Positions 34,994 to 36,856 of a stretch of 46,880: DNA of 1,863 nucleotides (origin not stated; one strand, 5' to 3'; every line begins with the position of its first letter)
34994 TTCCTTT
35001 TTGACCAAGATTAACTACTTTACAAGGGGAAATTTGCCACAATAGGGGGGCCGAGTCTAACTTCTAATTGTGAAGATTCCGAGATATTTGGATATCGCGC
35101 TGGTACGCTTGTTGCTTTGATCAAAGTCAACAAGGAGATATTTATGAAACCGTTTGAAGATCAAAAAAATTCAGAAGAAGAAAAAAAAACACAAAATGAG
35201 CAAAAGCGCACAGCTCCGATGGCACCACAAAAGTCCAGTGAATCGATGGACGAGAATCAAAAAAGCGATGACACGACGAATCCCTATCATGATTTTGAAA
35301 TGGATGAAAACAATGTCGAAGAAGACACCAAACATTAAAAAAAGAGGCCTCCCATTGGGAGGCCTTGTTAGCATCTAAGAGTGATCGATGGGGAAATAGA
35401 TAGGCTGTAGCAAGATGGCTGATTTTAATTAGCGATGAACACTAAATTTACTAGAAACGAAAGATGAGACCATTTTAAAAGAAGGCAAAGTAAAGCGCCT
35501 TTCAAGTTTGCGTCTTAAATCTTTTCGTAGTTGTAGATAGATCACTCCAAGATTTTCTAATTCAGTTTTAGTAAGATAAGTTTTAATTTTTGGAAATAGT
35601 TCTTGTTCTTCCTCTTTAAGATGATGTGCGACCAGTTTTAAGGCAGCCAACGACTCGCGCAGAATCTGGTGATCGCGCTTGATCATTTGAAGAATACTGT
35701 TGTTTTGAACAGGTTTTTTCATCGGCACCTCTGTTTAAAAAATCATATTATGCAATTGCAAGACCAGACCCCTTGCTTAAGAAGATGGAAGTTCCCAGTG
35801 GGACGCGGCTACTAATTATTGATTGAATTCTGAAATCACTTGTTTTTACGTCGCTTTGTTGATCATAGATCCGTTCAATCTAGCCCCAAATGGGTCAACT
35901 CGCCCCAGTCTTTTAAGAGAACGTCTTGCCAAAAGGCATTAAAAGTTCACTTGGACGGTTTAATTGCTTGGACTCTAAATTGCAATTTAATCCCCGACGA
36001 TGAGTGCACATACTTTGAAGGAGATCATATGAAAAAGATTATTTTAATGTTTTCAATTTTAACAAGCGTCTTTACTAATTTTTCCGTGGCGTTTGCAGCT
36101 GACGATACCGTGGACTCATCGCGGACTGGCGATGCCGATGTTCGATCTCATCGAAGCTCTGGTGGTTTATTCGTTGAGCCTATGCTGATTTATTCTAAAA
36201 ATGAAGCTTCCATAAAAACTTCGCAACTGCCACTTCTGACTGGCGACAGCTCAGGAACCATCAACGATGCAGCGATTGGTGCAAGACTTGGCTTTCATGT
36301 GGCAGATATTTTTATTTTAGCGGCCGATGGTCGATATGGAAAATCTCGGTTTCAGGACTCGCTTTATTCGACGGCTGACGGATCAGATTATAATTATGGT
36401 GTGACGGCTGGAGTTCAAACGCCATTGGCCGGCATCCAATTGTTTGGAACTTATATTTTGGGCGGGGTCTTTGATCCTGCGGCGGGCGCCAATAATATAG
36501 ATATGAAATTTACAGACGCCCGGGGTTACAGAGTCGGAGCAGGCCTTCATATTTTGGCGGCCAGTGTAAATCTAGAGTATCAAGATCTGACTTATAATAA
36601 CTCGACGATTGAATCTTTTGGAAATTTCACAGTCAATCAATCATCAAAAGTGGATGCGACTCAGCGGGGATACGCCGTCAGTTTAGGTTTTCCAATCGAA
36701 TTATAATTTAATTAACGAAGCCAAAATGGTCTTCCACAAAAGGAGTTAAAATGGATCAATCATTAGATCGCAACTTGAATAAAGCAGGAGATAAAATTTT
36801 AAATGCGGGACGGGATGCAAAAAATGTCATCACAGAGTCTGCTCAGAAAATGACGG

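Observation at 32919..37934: Compact sigma-54 stress island: NtrC-type regulator + stand-alone Hpt flanked by four GG-N10-GC promoters driving DUF1328, hydrophilin-like, hemerythrin-like and OMP/DUF883/CsbD genes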

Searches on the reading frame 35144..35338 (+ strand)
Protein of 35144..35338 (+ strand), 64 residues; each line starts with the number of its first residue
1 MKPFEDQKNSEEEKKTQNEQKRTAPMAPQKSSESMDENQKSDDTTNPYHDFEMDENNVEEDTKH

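Call 7: search_protein_families(library=pfam, proteins=[window:35144-35338:+], max_evalue=0.01)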
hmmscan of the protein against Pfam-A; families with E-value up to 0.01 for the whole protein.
window:35144-35338:+ (64 aa): 0 families

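Call 36: search_protein_families(library=pfam, proteins=[window:35144-35338:+], max_evalue=5)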
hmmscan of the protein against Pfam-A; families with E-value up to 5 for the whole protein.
window:35144-35338:+ (64 aa): 0 families

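Call 38: search_protein_families(library=ncbifam, proteins=[window:35144-35338:+], max_evalue=1)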
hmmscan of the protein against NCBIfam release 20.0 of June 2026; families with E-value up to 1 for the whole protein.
window:35144-35338:+ (64 aa): 0 families

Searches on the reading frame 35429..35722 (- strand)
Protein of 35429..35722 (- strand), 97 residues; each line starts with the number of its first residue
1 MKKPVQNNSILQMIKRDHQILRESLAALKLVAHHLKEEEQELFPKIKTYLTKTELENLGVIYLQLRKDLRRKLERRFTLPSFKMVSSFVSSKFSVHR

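Call 7: search_protein_families(library=pfam, proteins=[window:35429-35722:-], max_evalue=0.01)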
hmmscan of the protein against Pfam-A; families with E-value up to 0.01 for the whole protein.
window:35429-35722:- (97 aa): 0 families

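Call 36: search_protein_families(library=pfam, proteins=[window:35429-35722:-], max_evalue=5)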
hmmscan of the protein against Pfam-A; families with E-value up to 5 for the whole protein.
window:35429-35722:- (97 aa): 2 families
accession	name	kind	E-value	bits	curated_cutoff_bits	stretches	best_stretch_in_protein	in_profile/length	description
PF01814.28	Hemerythrin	-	0.014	16.3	25.3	1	19-70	33-86/127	Hemerythrin HHE cation binding domain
PF17568.7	DUF5474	-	0.14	12.7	25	1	46-89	22-65/77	Family of unknown function (DUF5474)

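Call 38: search_protein_families(library=ncbifam, proteins=[window:35429-35722:-], max_evalue=1)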
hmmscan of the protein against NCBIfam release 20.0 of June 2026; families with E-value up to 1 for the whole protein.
window:35429-35722:- (97 aa): 2 families
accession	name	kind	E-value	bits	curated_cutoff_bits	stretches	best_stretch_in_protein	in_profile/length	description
NF053874.1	persist_PA2171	equivalog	1.7e-08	34.4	190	1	29-74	107-152/157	PA2171 family ribosome-binding persister protein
TIGR03652.1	FeS_repair_RIC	equivalog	0.0057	16.5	204.7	1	31-59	122-150/216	iron-sulfur cluster repair di-iron protein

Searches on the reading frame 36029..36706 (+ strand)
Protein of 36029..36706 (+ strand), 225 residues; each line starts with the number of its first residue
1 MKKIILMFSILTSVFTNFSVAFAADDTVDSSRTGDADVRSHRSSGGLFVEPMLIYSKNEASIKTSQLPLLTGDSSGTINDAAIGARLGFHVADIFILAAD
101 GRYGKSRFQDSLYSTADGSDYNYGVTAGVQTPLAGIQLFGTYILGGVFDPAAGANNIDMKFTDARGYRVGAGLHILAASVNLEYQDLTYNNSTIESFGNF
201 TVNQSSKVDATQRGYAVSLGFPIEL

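Call 7: search_protein_families(library=pfam, proteins=[window:36029-36706:+], max_evalue=0.01)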
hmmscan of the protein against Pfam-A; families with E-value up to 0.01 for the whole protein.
window:36029-36706:+ (225 aa): 0 families

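Call 36: search_protein_families(library=pfam, proteins=[window:36029-36706:+], max_evalue=5)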
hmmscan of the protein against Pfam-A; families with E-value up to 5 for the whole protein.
window:36029-36706:+ (225 aa): 0 families

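Call 38: search_protein_families(library=ncbifam, proteins=[window:36029-36706:+], max_evalue=1)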
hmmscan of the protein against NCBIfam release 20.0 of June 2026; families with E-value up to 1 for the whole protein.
window:36029-36706:+ (225 aa): 2 families
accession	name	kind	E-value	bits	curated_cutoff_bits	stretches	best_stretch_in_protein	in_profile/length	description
TIGR03509.1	OMP_MtrB_PioB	subfamily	0.023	13.2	240.05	1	83-130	458-505/662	MtrB/PioB family decaheme-associated outer membrane protein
NF038040.1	phero_PhrK_fam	equivalog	0.12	12.7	35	1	1-16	1-16/40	PhrK family phosphatase-inhibitory pheromone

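Call 69: find_homologous_proteins(query=window:36029-36706:+, max_evalue=0.001)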
Query window:36029-36706:+ (225 aa): 372 proteins with E <= 0.001 among 1340 candidates; the best 120 are listed.
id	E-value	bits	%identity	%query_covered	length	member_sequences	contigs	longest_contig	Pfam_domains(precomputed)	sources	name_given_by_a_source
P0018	5.3e-136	469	97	100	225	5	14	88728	-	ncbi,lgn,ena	-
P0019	6.8e-123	426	88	100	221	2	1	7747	-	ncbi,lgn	-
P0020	3.4e-120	417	86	100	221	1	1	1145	-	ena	-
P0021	1.4e-114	399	83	100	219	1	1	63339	-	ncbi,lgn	-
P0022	4.5e-103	361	73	100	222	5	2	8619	-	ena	-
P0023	1.1e-97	344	70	100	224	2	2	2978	-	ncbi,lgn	-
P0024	9.8e-96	337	69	98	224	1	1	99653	-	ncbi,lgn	-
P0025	5.5e-94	332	71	100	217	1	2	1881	-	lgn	-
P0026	1.7e-87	311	74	82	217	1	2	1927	-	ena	-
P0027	5.5e-84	299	63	100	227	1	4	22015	-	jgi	jgi:hypothetical protein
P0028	4.5e-81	290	69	82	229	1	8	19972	-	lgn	-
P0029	1.2e-74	269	60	86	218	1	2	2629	-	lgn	-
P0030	1.6e-63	232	49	100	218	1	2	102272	PF13505.13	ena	-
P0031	1.4e-62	229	57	81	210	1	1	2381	PF13505.13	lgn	-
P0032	2.3e-62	228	52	100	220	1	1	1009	-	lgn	-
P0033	1.5e-61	226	55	82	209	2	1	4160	PF13505.13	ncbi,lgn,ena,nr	ncbi:MAG TPA: hypothetical protein PL182_12715 [Pseudobdellovibrionaceae bacterium]|nr:hypothetical 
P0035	2.8e-59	218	50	92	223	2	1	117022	-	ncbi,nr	ncbi:MAG: hypothetical protein KF865_09005 [Bdellovibrionaceae bacterium]|nr:hypothetical protein [P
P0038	1.6e-57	213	52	83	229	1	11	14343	PF13505.13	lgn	-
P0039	5.2e-57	211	47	100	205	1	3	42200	PF13505.13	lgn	-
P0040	5.4e-57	211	45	100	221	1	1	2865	PF13505.13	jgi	jgi:hypothetical protein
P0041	2.5e-55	205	44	100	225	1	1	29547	PF13505.13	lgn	-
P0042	4.1e-55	205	49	89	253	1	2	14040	PF13505.13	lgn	-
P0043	9.6e-55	204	47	87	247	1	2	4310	PF13505.13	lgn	-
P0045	1.6e-54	203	45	100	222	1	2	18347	PF13505.13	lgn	-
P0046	2.4e-54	202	44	100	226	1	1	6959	PF13505.13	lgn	-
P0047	3.9e-54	202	49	83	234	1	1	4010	PF13505.13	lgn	-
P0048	4.6e-54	201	51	87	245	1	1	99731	PF13505.13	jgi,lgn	jgi:hypothetical protein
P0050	7.8e-54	201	47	92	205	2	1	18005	PF13505.13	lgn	-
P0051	7.8e-54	201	49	83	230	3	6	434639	PF13505.13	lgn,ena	-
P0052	1.0e-53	200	45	93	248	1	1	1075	PF13505.13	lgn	-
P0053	1.3e-53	200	50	81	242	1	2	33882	PF13505.13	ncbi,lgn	-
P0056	2.3e-52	196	49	80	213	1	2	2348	PF13505.13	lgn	-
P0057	4.2e-52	195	42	100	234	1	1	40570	PF13505.13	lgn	-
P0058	5.3e-52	195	48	83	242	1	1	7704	PF13505.13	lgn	-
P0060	1.1e-51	194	47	86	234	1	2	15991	PF13505.13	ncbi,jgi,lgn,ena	jgi:hypothetical protein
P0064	2.4e-49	186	41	98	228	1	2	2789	PF13505.13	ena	-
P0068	1.2e-47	180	42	89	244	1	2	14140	PF13505.13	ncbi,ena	-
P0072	6.9e-47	178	45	80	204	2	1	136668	PF13505.13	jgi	jgi:hypothetical protein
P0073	1.1e-46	177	39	97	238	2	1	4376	PF13505.13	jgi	-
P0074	1.2e-46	177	48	83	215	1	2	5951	PF13505.13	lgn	-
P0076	3.4e-45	172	49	81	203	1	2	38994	PF13505.13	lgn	-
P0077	4.6e-45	172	47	81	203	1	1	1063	PF13505.13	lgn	-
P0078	3.4e-44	169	46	81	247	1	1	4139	PF13505.13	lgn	-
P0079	3.4e-44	169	46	84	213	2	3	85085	PF13505.13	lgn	-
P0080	3.5e-44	169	44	79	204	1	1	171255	PF13505.13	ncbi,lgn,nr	ncbi:MAG: outer membrane beta-barrel protein [Bdellovibrio sp.]|nr:outer membrane beta-barrel protei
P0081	3.9e-44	169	45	85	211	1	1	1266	PF13505.13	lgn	-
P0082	7.4e-44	168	45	81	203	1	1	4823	PF13505.13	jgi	jgi:hypothetical protein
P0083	8.3e-44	168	45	82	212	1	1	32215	PF13505.13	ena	-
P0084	9.0e-44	168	45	85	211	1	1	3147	PF13505.13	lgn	-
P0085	1.3e-43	167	49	81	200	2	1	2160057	PF13505.13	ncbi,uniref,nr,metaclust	ncbi:hypothetical protein AZI86_05015 [Bdellovibrio bacteriovorus]|uniref:Outer membrane protein bet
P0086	5.4e-43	165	45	81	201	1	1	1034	PF13505.13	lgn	-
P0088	8.6e-43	165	49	81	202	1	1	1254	PF13505.13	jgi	jgi:hypothetical protein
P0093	5.4e-42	162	48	80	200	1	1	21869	PF13505.13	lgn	-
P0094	8.9e-42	161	45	83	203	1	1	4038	PF13505.13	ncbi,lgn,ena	-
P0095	9.7e-42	161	45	82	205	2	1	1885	PF13505.13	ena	-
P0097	1.6e-41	160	45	82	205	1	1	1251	PF13505.13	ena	-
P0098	1.7e-41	160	43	82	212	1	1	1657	PF13505.13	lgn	-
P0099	3.9e-41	159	45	82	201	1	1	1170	PF13505.13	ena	-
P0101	7.2e-41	158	43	84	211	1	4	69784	PF13505.13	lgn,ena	-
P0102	8.0e-41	158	43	81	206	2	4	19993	PF13505.13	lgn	-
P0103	8.3e-41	158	45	84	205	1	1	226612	PF13505.13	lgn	-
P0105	1.5e-40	157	45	80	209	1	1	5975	PF13505.13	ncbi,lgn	-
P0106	2.1e-40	157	45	83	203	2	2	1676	PF13505.13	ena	-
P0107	2.2e-40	157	47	81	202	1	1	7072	PF13505.13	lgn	-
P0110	5.3e-40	155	44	82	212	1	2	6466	PF13505.13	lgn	-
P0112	1.3e-39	154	43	83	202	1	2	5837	PF13505.13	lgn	-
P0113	1.5e-39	154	45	82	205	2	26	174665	PF13505.13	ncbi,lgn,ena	-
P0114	1.6e-39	154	44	82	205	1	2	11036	PF13505.13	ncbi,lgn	-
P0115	2.0e-39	154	42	81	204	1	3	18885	PF13505.13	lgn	-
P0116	2.0e-39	154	46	84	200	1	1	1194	PF13505.13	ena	-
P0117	3.1e-39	153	40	84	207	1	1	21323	PF13505.13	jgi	-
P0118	3.9e-39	153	40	82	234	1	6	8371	PF13505.13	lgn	-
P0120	7.3e-39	152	42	83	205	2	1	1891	PF13505.13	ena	-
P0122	7.9e-39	152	42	81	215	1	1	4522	PF13505.13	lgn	-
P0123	8.2e-39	152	46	80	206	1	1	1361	PF13505.13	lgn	-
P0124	1.1e-38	151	38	100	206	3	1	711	PF13505.13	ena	-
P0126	1.2e-38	151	40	88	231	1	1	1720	PF13505.13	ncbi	-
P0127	1.3e-38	151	46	80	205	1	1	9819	PF13505.13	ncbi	-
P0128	1.5e-38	151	42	82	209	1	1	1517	PF13505.13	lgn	-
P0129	2.8e-38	150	39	99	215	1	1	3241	PF13505.13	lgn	-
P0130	3.1e-38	150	42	80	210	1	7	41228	PF13505.13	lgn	-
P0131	3.4e-38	149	39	100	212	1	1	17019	PF13505.13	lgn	-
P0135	5.7e-38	149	42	82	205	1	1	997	PF13505.13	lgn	-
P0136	5.8e-38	149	39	100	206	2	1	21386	PF13505.13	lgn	-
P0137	6.6e-38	149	41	80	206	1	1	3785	PF13505.13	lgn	-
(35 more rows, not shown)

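Call 70: find_encoding_contigs(protein=P0085, flank=8000, max_places=1)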
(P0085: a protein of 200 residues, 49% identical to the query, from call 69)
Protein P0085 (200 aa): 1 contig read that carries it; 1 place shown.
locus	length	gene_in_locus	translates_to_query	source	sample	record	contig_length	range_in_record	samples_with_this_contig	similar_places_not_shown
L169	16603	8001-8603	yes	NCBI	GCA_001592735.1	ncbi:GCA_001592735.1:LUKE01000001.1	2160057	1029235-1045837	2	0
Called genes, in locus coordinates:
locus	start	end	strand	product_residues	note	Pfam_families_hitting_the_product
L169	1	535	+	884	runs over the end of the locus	PF02922:CBM_48, PF11852:Pullul_strch_C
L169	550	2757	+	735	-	PF01547:SBP_bac_1, PF13416:SBP_bac_8, PF00528:BPD_transp_1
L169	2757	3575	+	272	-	PF00528:BPD_transp_1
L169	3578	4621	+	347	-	PF02463:SMC_N (weak), PF00005:ABC_tran, PF13304:AAA_21 (faint)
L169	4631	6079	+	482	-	PF00128:Alpha-amylase, PF02806:Alpha-amylase_C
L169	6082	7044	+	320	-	PF00480:ROK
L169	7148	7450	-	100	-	PF05532:CsbD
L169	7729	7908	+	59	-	PF07043:DUF1328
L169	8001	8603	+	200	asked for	PF13505:OMP_b-brl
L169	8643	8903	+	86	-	-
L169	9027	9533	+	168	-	PF09351:DUF1993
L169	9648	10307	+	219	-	PF03734:YkuD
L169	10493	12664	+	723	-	PF12867:DinB_2 (weak), PF03781:FGE-sulfatase, PF13489:Methyltransf_23, PF08241:Methyltransf_11, PF08242:Methyltransf_12 (faint), PF13649:Methyltransf_25 (faint), PF13847:Methyltransf_31 (faint)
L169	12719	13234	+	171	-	PF04403:PqiA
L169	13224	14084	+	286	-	PF02470:MlaD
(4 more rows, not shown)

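Call 71: find_encoding_contigs(protein=P0035, flank=8000, max_places=1)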
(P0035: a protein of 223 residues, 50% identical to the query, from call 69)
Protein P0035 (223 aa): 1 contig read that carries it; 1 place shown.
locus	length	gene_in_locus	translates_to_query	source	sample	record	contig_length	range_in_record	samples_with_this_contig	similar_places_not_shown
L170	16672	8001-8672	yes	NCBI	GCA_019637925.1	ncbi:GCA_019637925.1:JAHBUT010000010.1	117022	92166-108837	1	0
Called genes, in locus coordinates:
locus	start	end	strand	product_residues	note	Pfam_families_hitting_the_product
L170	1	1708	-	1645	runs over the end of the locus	PF17936:Big_6 (faint), PF09136:Glucodextran_B (faint), PF19077:Big_13 (faint), PF07626:PSD3, PF07637:PSD5, PF07631:PSD4, PF07627:PSCyt3, PF07624:PSD2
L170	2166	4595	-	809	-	PF07953:Toxin_R_bind_N (weak), PF13385:Laminin_G_3, PF02210:Laminin_G_2 (faint), PF13385:Laminin_G_3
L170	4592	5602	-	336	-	PF01476:LysM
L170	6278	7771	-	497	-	PF00004:AAA (faint), PF00072:Response_reg, PF00158:Sigma54_activat, PF13191:AAA_16 (weak), PF14532:Sigma54_activ_2, PF07728:AAA_5, PF25601:AAA_lid_14, PF02954:HTH_8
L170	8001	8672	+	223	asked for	-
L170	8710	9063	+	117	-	-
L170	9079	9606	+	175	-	-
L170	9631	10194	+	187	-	-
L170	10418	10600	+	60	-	PF07043:DUF1328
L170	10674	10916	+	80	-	PF05532:CsbD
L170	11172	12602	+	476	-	PF13620:CarboxypepD_reg (faint)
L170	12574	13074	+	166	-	-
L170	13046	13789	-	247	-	PF13646:HEAT_2 (weak)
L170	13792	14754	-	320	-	-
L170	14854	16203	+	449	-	PF07969:Amidohydro_3 (faint), PF12890:DHOase (weak), PF01979:Amidohydro_1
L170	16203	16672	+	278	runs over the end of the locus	PF19795:DUF6279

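Call 72: find_encoding_contigs(protein=P0030, flank=8000, max_places=1)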
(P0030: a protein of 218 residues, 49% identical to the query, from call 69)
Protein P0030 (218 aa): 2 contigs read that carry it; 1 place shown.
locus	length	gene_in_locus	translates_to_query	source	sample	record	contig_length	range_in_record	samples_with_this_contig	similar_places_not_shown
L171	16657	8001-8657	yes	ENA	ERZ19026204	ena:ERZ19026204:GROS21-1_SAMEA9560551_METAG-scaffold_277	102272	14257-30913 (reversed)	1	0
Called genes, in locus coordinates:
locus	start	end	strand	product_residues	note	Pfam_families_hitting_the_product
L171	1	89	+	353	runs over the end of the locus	PF01790:LGT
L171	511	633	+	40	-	-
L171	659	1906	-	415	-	PF13393:tRNA-synt_His, PF00587:tRNA-synt_2b, PF03129:HGTP_anticodon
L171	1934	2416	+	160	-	PF03449:GreA_GreB_N, PF01272:GreA_GreB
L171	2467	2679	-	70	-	-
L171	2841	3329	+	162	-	-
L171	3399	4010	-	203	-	-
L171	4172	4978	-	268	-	PF00950:ABC-3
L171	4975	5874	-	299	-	PF01297:ZnuA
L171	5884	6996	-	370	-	-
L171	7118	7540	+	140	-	PF01475:FUR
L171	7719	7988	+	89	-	PF05532:CsbD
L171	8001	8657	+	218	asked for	PF13505:OMP_b-brl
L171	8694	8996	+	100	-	-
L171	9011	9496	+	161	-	-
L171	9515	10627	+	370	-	PF01594:AI-2E_transport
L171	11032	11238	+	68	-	-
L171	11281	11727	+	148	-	PF00072:Response_reg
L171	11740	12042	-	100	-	PF01627:Hpt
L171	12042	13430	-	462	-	PF00072:Response_reg, PF00158:Sigma54_activat, PF14532:Sigma54_activ_2, PF07728:AAA_5 (weak), PF25601:AAA_lid_14, PF02954:HTH_8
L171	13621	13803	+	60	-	PF07043:DUF1328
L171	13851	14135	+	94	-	-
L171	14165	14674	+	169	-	PF00072:Response_reg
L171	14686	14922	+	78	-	-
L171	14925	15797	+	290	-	PF02735:Ku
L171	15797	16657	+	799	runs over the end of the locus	PF13298:LigD_N, PF01068:DNA_ligase_A_M, PF09414:RNA_ligase, PF04679:DNA_ligase_A_C, PF21686:LigD_Prim-Pol, PF01896:DNA_primase_S (weak)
